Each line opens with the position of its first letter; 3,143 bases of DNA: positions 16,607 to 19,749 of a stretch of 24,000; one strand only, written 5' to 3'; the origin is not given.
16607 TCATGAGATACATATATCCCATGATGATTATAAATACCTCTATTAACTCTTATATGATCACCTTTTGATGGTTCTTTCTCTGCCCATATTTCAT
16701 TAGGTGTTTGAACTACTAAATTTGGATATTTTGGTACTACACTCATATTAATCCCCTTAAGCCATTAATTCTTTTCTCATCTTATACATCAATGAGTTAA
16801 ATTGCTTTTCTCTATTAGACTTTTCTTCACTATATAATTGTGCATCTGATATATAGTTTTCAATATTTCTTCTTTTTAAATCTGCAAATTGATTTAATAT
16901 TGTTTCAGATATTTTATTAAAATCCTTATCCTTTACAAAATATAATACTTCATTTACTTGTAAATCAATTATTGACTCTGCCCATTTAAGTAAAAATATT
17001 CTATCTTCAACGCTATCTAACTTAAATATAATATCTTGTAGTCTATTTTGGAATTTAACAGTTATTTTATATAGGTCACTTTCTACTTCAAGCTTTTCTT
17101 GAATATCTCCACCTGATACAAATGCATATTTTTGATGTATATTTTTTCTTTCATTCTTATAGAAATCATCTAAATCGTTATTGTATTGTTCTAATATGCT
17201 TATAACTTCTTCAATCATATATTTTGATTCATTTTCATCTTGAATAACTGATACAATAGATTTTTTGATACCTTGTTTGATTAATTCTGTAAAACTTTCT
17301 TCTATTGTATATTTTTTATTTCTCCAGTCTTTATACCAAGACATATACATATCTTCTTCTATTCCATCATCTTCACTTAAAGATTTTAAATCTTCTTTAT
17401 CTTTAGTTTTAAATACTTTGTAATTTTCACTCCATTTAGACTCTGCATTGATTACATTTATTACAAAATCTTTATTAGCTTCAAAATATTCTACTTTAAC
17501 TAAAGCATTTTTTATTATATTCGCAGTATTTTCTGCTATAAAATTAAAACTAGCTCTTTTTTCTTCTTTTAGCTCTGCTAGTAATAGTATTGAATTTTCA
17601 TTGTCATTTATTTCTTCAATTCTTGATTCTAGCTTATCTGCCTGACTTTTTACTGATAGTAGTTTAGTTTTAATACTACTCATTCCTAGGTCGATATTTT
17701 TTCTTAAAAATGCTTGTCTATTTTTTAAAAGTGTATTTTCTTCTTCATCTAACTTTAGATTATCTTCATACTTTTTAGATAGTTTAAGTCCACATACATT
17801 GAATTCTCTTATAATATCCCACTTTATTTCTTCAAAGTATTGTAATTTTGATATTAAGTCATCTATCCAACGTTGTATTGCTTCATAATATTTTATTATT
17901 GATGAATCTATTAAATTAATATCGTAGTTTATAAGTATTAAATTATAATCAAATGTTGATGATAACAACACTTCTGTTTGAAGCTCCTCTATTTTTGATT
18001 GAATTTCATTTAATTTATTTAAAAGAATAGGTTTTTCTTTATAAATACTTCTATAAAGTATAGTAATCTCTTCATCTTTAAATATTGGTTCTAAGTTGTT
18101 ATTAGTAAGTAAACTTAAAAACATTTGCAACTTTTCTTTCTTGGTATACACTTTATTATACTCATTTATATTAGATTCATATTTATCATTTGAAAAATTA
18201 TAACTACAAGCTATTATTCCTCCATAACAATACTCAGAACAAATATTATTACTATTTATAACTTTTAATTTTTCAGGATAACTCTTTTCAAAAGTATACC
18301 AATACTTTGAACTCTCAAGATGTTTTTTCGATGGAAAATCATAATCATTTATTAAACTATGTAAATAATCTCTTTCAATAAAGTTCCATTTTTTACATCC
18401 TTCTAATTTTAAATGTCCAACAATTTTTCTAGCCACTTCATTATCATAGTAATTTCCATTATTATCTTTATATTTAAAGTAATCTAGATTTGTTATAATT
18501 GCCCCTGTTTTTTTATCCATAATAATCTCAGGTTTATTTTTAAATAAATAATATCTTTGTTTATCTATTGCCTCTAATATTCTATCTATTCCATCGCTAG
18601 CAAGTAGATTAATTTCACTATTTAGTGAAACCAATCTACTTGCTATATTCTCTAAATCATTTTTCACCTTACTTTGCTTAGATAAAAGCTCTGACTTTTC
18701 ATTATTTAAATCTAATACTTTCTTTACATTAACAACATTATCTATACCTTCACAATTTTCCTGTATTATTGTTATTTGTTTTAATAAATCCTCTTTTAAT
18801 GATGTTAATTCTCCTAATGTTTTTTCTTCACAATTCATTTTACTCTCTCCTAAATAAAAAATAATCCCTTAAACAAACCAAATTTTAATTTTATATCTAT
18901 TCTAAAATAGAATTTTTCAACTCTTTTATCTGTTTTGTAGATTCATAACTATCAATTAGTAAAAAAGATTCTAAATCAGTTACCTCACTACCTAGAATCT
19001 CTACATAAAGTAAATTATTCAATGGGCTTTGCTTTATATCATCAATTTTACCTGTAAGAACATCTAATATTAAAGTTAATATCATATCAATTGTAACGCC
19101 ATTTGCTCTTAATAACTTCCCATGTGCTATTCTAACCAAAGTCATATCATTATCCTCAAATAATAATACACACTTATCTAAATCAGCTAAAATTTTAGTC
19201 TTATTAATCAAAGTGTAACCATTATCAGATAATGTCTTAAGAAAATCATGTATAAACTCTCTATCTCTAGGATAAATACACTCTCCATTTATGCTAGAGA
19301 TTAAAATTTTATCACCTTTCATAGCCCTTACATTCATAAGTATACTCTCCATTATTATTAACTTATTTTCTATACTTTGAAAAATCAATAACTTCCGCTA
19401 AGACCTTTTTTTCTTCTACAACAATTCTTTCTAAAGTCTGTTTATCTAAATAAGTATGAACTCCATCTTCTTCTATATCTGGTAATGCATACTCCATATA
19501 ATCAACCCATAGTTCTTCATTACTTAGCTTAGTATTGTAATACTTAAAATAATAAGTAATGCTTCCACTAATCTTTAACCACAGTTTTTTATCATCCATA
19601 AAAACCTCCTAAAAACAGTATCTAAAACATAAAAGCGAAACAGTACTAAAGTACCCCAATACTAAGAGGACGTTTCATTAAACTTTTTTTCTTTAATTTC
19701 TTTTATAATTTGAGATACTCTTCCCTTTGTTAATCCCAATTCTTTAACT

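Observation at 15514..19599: Rep-linked four-gene block ending in an LRAT-like effector: candidate undescribed conflict/defence or plasmid-maintenance module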

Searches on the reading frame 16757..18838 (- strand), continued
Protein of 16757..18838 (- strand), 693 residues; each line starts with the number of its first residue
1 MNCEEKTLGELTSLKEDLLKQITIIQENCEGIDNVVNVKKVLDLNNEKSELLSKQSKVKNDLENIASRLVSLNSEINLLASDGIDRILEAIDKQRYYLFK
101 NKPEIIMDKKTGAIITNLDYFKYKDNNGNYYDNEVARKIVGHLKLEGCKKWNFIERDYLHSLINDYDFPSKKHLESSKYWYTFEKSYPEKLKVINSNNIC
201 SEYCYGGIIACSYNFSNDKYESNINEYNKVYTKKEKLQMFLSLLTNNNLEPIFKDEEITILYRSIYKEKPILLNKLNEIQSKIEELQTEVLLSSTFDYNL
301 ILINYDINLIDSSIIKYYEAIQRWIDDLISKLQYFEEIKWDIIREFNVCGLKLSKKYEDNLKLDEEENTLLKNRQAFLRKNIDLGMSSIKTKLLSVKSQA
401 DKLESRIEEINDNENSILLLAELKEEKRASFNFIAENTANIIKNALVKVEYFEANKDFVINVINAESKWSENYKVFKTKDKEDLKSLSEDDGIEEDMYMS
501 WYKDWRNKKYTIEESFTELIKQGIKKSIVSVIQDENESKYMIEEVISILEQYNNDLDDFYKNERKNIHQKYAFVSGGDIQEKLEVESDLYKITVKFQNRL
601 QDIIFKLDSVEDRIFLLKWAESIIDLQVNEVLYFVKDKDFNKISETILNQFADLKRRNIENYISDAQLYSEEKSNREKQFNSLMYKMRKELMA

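Call 83: get_annotated_region(hit=H4, flank=9000)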
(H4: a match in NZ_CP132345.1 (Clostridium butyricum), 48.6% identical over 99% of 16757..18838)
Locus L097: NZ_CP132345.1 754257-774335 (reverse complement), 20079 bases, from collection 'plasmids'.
description: Clostridium butyricum strain CBM588 plasmid unnamed, complete sequence
organism: Clostridium butyricum (NCBI taxid 1492)
taxonomy: Bacteria; Bacillota; Clostridia; Eubacteriales; Clostridiaceae; Clostridium; Clostridium butyricum
host: -; source: Homo sapiens,Faeces; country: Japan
typing (MOB-suite, as given by PLSDB): non-mobilizable
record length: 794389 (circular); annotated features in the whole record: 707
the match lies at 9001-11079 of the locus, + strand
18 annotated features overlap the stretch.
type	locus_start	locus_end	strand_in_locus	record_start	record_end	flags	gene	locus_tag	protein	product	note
CDS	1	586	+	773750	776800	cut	-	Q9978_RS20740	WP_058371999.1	AAA family ATPase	-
CDS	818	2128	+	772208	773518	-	-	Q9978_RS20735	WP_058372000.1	phospholipase D family protein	-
CDS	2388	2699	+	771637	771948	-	-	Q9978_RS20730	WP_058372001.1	hypothetical protein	-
CDS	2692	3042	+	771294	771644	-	tnpB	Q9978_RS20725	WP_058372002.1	IS66 family insertion sequence element accessory protein TnpB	-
CDS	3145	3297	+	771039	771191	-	-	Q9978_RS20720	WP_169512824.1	hypothetical protein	-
CDS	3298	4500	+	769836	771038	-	-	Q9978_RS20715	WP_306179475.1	IS66 family transposase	-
CDS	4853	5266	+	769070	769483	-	-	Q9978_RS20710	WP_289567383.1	recombinase family protein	-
CDS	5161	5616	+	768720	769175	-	-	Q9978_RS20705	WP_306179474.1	recombinase family protein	GO:0006310 - DNA recombination [Evidence IEA]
CDS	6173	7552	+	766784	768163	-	-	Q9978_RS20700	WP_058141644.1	IS5 family transposase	-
CDS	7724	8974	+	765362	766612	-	-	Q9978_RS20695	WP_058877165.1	lecithin retinol acyltransferase family protein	-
CDS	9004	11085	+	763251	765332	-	-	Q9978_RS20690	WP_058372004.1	hypothetical protein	-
CDS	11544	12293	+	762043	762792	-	-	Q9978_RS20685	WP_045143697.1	DeoR/GlpR family DNA-binding transcription regulator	-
CDS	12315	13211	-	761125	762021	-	-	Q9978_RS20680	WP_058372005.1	glycyl-radical enzyme activating protein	GO:0043687 - post-translational protein modification [Evidence IEA]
CDS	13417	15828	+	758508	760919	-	-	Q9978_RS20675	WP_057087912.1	glycyl radical protein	-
CDS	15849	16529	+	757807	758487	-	-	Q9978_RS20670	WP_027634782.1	fructose-6-phosphate aldolase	GO:0005975 - carbohydrate metabolic process [Evidence IEA]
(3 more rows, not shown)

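Call 92: search_protein_representatives(alignment_id=A2)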
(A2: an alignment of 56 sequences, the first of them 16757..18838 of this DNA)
Query: 56 sequences, 692 profile positions. Proteins with E-value up to 0.001 (for the whole library): 507; up to 1e-10: 349; up to 1e-30: 213. The best 150 are listed.
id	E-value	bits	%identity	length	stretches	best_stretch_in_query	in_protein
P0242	0.0e+00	1082.2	-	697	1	1-691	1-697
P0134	9.6e-259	876.8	-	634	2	82-691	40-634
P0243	2.3e-240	816.0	-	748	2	46-691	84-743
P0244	1.9e-239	813.0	-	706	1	1-692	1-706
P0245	9.5e-239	810.7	-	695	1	1-691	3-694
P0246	1.2e-233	793.8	-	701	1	1-691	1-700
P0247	4.1e-233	792.1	-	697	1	2-691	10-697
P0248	5.7e-229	778.4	-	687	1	1-686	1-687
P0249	6.6e-229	778.2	-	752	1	4-691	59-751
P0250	4.2e-228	775.5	-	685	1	1-689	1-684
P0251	2.8e-216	736.4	-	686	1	1-688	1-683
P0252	6.3e-214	728.6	-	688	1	4-689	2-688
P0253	2.1e-211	720.3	-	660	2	71-691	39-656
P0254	6.3e-208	708.8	-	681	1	3-692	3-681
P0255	1.7e-206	704.1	-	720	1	11-691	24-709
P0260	9.5e-198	675.2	-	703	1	296-691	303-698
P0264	1.0e-190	652.0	-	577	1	254-691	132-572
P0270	4.9e-177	606.7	-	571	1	287-690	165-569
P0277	6.7e-164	563.3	-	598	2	301-691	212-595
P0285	3.3e-149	514.7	-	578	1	288-692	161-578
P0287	1.8e-145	502.4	-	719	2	241-690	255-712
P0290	2.1e-138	479.0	-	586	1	296-691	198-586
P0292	8.4e-132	457.2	-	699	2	203-691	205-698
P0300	3.1e-121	422.3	-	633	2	306-689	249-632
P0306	5.0e-116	405.1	-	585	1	297-689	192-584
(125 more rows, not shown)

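Call 93: search_protein_families(library=pfam, proteins=[P0260, P0290, P0285, P0270, P0277, P0306, P0264, P0300, P0287, P0292], max_evalue=0.01)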
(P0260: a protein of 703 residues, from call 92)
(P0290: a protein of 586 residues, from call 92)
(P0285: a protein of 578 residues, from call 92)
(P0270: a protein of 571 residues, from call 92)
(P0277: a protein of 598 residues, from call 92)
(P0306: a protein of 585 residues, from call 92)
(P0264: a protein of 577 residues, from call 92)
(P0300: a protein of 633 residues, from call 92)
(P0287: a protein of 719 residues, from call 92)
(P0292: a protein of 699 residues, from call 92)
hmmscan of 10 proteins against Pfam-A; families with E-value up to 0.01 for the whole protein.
P0260 (703 aa): 0 families

P0290 (586 aa): 0 families

P0285 (578 aa): 0 families

P0270 (571 aa): 0 families

P0277 (598 aa): 1 family
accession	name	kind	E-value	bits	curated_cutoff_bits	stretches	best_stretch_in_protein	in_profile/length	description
PF07603.17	Lcl_C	-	1.6e-05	25.6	34.9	1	31-94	2-59/117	Lcl C-terminal domain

P0306 (585 aa): 0 families

P0264 (577 aa): 0 families

P0300 (633 aa): 1 family
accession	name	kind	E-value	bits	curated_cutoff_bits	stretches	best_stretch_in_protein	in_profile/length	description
PF07603.17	Lcl_C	-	0.00034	21.3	34.9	1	32-86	3-61/117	Lcl C-terminal domain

P0287 (719 aa): 0 families

P0292 (699 aa): 1 family
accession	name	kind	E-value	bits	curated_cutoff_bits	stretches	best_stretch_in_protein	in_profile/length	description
PF07603.17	Lcl_C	-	0.00019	22.2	34.9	1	51-138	3-80/117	Lcl C-terminal domain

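Call 94: find_related_loci(query=A2, collection=viral_contigs, flank=10000)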
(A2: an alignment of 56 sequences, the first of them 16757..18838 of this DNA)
Query A2 (693 aa) in viral_contigs; peptide patterns used: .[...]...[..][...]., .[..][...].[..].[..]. (x = any residue, [..] = any of these).
83 stretches matched a pattern, but none encodes a relative of the query by tblastn (E <= 1e-3).

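Call 98: find_encoding_contigs(protein=P0124, flank=10000, max_places=3)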
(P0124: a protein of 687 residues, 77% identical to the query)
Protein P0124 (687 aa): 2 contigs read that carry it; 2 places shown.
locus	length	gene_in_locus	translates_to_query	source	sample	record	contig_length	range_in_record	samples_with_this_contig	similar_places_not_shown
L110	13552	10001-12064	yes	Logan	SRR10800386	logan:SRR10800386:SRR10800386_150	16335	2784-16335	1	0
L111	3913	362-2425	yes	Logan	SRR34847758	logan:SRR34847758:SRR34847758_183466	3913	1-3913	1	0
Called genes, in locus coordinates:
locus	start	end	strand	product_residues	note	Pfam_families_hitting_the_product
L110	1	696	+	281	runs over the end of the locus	-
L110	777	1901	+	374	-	-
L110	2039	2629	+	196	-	-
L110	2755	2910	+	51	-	-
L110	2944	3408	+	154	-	PF24405:Pua-like (weak)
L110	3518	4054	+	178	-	-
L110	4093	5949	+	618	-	PF00270:DEAD, PF04851:ResIII, PF00176:SNF2-rel_dom, PF00271:Helicase_C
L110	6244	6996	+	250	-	PF00239:Resolvase, PF07508:Recombinase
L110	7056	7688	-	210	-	PF28530:DUF8426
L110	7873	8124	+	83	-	-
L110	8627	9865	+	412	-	-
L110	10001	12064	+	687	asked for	-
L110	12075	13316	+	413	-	PF04970:LRAT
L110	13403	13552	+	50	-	?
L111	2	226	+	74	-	?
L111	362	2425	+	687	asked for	-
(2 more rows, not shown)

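Call 99: find_encoding_contigs(protein=P0122, flank=6000, max_places=3)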
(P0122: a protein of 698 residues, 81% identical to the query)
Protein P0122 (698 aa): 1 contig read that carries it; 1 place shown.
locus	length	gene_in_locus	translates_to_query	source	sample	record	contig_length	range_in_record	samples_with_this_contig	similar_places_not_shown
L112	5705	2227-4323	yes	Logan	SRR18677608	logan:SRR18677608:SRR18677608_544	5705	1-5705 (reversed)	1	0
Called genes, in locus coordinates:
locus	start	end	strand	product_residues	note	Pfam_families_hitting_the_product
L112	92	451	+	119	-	-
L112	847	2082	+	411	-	-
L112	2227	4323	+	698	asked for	-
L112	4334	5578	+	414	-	PF04970:LRAT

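Call 107: search_protein_families(library=pfam, proteins=[L096:8692-8958:+], max_evalue=0.01)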
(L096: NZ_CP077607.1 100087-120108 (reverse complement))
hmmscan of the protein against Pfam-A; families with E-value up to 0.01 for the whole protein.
L096:8692-8958:+ (88 aa): 0 families

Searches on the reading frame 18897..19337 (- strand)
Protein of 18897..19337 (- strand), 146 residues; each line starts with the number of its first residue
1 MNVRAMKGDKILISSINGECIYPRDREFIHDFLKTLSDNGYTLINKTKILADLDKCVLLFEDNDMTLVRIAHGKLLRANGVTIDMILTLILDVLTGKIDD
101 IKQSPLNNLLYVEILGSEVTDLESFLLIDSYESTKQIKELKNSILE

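Call 4: search_protein_families(library=pfam, proteins=[window:18897-19337:-], max_evalue=0.1)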
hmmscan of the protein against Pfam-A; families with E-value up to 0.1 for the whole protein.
window:18897-19337:- (146 aa): 1 family
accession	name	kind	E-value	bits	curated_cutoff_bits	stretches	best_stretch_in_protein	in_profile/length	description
PF22362.1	Ago_MID_bact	-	0.064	13.8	27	1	38-131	67-155/172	Argonaute, middle domain, bacteria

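Call 5: search_protein_families(library=padloc, proteins=[window:18897-19337:-], max_evalue=0.1)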
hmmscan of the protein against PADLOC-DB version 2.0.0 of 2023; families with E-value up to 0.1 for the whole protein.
window:18897-19337:- (146 aa): 0 families

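Call 6: search_protein_families(library=phrogs, proteins=[window:18897-19337:-], max_evalue=0.1)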
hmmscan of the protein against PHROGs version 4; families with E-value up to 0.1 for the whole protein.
window:18897-19337:- (146 aa): 0 families

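Call 14: find_homologous_proteins(query=window:18897-19337:-)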
Query window:18897-19337:- (146 aa): 1 proteins with E <= 0.001 among 45 candidates.
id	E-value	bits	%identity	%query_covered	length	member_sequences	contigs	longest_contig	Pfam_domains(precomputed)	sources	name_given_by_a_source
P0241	6.3e-86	303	100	100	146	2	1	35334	-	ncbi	-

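Call 29: search_protein_families(library=ncbifam, proteins=[window:18897-19337:-], max_evalue=0.1)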
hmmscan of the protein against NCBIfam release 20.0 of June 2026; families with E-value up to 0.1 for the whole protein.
window:18897-19337:- (146 aa): 0 families

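Call 79: search_dna_similar(query=window:18897-19337:-, collection=plasmids, mode=protein, max_evalue=0.01, max_rows=10)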
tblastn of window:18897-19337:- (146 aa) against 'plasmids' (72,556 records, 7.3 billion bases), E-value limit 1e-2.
No match.

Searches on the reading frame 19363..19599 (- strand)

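Call 4: search_protein_families(library=pfam, proteins=[window:19363-19599:-], max_evalue=0.1)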
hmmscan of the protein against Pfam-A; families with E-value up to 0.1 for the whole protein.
window:19363-19599:- (78 aa): 0 families

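Call 5: search_protein_families(library=padloc, proteins=[window:19363-19599:-], max_evalue=0.1)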
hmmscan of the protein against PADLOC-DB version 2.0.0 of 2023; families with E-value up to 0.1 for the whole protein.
window:19363-19599:- (78 aa): 0 families

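Call 6: search_protein_families(library=phrogs, proteins=[window:19363-19599:-], max_evalue=0.1)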
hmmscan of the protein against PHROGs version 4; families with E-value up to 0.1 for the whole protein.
window:19363-19599:- (78 aa): 1 family
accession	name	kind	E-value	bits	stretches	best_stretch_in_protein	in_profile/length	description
phrog_22029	-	unknown function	0.035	14.7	1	13-57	179-223/231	-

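Call 29: search_protein_families(library=ncbifam, proteins=[window:19363-19599:-], max_evalue=0.1)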
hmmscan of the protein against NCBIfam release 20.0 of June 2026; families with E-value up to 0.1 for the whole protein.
window:19363-19599:- (78 aa): 0 families
